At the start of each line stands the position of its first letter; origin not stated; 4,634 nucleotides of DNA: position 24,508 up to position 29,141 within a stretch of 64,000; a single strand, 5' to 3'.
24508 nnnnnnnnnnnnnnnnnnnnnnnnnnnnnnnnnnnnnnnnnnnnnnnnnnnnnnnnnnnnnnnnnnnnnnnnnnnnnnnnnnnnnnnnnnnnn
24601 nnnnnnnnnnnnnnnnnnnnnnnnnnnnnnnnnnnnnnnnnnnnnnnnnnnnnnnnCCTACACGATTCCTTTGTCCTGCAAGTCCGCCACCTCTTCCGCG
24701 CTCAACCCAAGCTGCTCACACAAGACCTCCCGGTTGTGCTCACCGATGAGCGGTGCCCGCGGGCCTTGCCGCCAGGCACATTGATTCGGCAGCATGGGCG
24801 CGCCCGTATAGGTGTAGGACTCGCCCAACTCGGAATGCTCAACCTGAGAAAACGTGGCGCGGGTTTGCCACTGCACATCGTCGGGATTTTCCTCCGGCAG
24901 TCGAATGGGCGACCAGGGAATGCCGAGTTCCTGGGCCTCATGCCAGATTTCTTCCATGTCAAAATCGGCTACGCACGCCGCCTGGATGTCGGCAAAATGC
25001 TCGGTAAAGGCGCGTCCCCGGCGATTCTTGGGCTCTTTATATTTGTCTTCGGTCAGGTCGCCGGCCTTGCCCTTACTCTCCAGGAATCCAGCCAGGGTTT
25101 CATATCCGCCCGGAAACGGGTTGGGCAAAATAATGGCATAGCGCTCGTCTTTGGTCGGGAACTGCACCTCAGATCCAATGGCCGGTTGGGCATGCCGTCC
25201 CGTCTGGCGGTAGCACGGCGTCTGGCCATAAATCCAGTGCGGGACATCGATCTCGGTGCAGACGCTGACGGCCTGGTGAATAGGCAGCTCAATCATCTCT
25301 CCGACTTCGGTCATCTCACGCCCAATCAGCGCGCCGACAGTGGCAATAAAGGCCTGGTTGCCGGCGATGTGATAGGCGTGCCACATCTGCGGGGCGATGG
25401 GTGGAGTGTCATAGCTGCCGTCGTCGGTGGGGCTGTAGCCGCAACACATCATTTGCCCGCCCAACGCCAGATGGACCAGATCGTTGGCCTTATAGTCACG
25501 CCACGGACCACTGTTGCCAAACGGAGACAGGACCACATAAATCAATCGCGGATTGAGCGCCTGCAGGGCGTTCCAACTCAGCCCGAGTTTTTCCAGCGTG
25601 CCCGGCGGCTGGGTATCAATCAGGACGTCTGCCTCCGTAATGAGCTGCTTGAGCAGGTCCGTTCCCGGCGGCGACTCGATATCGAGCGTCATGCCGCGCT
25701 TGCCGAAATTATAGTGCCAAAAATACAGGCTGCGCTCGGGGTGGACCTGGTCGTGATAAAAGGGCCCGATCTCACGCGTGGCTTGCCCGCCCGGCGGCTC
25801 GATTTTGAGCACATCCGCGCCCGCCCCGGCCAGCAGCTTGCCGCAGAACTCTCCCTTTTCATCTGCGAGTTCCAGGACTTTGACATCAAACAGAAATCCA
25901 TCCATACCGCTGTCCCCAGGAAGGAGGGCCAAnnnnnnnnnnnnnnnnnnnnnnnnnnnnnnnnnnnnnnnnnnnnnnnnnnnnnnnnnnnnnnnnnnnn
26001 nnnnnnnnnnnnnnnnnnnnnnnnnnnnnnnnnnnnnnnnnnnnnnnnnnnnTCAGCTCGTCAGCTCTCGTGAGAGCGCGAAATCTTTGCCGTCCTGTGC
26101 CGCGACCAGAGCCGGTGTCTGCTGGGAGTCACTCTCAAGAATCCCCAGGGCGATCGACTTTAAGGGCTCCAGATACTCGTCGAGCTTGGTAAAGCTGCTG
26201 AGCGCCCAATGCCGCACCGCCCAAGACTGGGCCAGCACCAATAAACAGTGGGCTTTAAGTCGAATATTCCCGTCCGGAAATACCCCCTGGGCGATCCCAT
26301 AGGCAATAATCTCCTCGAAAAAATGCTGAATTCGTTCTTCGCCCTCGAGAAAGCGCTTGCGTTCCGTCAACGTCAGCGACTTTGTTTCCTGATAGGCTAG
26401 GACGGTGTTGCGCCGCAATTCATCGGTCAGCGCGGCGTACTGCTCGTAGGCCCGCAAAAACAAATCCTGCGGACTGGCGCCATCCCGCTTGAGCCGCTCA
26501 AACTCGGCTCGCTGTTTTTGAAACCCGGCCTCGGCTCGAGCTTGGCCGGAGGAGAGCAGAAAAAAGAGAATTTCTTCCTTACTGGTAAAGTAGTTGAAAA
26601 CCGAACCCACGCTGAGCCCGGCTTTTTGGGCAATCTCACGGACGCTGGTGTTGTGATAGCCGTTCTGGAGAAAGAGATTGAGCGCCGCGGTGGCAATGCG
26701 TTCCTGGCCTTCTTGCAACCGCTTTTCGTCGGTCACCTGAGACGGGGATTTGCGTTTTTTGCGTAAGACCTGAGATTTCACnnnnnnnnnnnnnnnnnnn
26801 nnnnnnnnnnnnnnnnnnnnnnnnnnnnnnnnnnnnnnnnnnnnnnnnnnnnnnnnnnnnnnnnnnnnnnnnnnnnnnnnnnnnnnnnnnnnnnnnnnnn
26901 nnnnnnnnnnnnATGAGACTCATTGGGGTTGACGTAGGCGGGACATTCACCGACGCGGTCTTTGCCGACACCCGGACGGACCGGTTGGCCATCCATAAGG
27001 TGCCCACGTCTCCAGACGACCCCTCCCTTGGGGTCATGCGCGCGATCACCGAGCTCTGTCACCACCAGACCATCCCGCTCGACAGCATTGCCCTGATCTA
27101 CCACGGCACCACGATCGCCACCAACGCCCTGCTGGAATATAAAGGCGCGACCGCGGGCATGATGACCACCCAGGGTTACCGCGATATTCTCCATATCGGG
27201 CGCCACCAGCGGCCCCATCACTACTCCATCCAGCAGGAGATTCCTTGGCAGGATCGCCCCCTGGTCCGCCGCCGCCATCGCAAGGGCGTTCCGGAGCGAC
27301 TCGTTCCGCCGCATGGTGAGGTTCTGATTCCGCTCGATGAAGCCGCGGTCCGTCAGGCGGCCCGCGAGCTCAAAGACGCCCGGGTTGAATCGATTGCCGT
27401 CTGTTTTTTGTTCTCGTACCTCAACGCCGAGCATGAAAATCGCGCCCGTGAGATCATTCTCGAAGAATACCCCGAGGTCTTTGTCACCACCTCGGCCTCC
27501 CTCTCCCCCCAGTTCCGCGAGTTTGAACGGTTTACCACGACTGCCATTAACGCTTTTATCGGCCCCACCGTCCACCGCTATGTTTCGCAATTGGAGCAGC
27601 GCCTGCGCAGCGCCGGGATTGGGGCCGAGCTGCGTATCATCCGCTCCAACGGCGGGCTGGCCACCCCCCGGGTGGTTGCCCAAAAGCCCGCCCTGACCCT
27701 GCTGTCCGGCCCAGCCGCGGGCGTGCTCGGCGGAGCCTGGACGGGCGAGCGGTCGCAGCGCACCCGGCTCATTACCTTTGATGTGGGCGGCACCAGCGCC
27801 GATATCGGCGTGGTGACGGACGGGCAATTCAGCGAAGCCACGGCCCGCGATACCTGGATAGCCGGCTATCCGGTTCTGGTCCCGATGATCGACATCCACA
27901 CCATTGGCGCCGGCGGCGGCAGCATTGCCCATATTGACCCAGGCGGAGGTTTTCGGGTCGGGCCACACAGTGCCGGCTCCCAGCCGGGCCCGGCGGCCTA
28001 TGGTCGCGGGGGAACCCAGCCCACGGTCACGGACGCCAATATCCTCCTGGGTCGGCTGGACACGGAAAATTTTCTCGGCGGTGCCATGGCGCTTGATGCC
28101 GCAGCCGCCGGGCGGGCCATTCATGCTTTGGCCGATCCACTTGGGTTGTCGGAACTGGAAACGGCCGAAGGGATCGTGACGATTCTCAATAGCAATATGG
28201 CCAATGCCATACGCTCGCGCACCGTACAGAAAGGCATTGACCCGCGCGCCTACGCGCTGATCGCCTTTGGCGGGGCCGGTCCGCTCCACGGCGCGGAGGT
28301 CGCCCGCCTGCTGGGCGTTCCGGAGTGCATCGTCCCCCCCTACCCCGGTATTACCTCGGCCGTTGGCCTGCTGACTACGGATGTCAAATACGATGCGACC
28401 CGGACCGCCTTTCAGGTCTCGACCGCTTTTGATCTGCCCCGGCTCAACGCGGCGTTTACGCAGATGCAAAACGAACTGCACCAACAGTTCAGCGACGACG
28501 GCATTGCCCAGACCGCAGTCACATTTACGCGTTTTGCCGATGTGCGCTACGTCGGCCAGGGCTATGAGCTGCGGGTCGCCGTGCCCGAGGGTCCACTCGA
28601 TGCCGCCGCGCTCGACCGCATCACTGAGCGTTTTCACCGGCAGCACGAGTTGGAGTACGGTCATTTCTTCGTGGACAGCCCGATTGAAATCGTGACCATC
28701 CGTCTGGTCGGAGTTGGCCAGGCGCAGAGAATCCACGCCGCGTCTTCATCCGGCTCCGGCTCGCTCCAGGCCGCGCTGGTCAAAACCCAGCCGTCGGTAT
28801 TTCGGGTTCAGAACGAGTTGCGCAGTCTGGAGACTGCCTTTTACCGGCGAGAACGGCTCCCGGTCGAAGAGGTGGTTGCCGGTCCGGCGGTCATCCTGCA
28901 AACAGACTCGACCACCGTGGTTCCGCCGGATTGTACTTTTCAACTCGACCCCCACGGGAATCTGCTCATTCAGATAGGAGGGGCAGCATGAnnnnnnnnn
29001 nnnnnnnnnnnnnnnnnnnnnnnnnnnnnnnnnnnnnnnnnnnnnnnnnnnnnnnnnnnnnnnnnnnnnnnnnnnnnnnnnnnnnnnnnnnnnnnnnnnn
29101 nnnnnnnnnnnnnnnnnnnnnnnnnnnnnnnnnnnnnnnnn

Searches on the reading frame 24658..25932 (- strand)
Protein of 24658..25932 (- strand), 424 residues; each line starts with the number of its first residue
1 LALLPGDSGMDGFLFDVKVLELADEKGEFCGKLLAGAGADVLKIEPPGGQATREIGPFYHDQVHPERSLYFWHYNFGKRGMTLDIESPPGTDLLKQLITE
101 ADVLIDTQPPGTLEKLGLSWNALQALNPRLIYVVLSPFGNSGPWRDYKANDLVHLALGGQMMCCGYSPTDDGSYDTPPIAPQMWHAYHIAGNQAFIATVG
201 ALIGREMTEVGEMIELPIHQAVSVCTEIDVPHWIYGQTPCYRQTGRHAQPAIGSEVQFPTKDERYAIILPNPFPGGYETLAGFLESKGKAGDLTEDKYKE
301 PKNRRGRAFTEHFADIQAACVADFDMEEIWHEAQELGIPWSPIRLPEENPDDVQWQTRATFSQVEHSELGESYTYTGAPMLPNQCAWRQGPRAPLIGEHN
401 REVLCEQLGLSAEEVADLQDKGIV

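Call 45: search_protein_families(library=pfam, proteins=[window:24658-25932:-], max_evalue=0.1)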
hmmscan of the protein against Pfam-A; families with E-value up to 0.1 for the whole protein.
window:24658-25932:- (424 aa): 1 family
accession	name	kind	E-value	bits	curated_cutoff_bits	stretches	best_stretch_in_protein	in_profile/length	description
PF02515.22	CoA_transf_3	-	3.4e-61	207.8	23.3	1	16-400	3-366/366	CoA-transferase family III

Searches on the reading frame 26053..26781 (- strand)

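Call 7: search_protein_families(library=ncbifam, proteins=[window:26053-26781:-], max_evalue=0.00001)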
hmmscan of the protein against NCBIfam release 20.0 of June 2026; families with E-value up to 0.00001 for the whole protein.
window:26053-26781:- (242 aa): 14 families
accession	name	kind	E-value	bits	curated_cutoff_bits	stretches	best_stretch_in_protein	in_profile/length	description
NF037937.1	septum_RefZ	equivalog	6.6e-11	42.5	180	1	27-73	2-48/195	forespore capture DNA-binding protein RefZ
NF053878.1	FATransRegFadRBac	equivalog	1.1e-10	41.7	200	1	27-170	6-142/190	fatty acid metabolism transcriptional regulator FadR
TIGR03968.1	mycofact_TetR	equivalog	1.2e-10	41.3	224.9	1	23-73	8-58/190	mycofactocin system transcriptional regulator MftR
TIGR03384.1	betaine_BetI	equivalog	2e-08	34.1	201.3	1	26-73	10-57/189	choline-binding transcriptional repressor BetI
NF041196.1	ScbR_bind_reg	equivalog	2.3e-08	34.4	150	1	23-92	5-74/191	ScbR family autoregulator-binding transcription factor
NF033703.1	transcr_KstR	equivalog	2.8e-08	33.6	280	1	23-167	6-139/185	cholesterol catabolism transcriptional regulator KstR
NF051852.1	efflux_TF_MtrR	exception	1.5e-07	31.5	280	1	23-88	9-74/205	multidrug efflux system transcriptional repressor MtrR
TIGR03613.1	RutR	equivalog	6.7e-07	29.4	368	1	21-76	4-60/202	pyrimidine utilization regulatory protein R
NF011584.0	PRK15008.1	equivalog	9.3e-07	28.9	230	1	25-76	19-70/212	HTH-type transcriptional regulator RutR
NF007949.0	PRK10668.1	equivalog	9.5e-07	28.5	271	1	20-74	7-61/216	multidrug efflux transporter transcriptional repressor AcrR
NF001978.0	PRK00767.1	equivalog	1.1e-06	28.6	118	1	27-73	12-58/197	transcriptional regulator BetI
NF053731.1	TransRegFasRMycb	equivalog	2e-06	27.7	330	1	26-77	13-64/199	HTH-type transcriptional activator FasR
NF053516.1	TranRepPrsAVib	equivalog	2.2e-06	27.6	300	1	23-77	5-59/208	TetR family transcriptional repressor PsrA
NF011572.0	PRK14996.1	equivalog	2.7e-06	27.4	144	1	24-71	8-55/192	TetR family transcriptional regulator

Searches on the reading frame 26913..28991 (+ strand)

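Call 30: search_protein_families(library=ncbifam, proteins=[window:26913-28991:+], max_evalue=1e-15)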
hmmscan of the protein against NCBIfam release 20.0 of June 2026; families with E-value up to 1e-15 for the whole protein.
window:26913-28991:+ (692 aa): 3 families
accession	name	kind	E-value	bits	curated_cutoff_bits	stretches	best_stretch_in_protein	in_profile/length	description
NF050156.1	CapLactmsAlpCapA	equivalog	1.4e-165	552.4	1000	1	4-685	3-684/689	caprolactamase subunit alpha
NF042975.2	AcphenoCarb_ApcC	equivalog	1.9e-94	317.3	1500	1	3-683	10-706/733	acetophenone carboxylase subunit gamma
NF042960.1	AcphenoCarb_ApcA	equivalog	1.7e-57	195.1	1250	1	2-684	2-653/658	acetophenone carboxylase subunit alpha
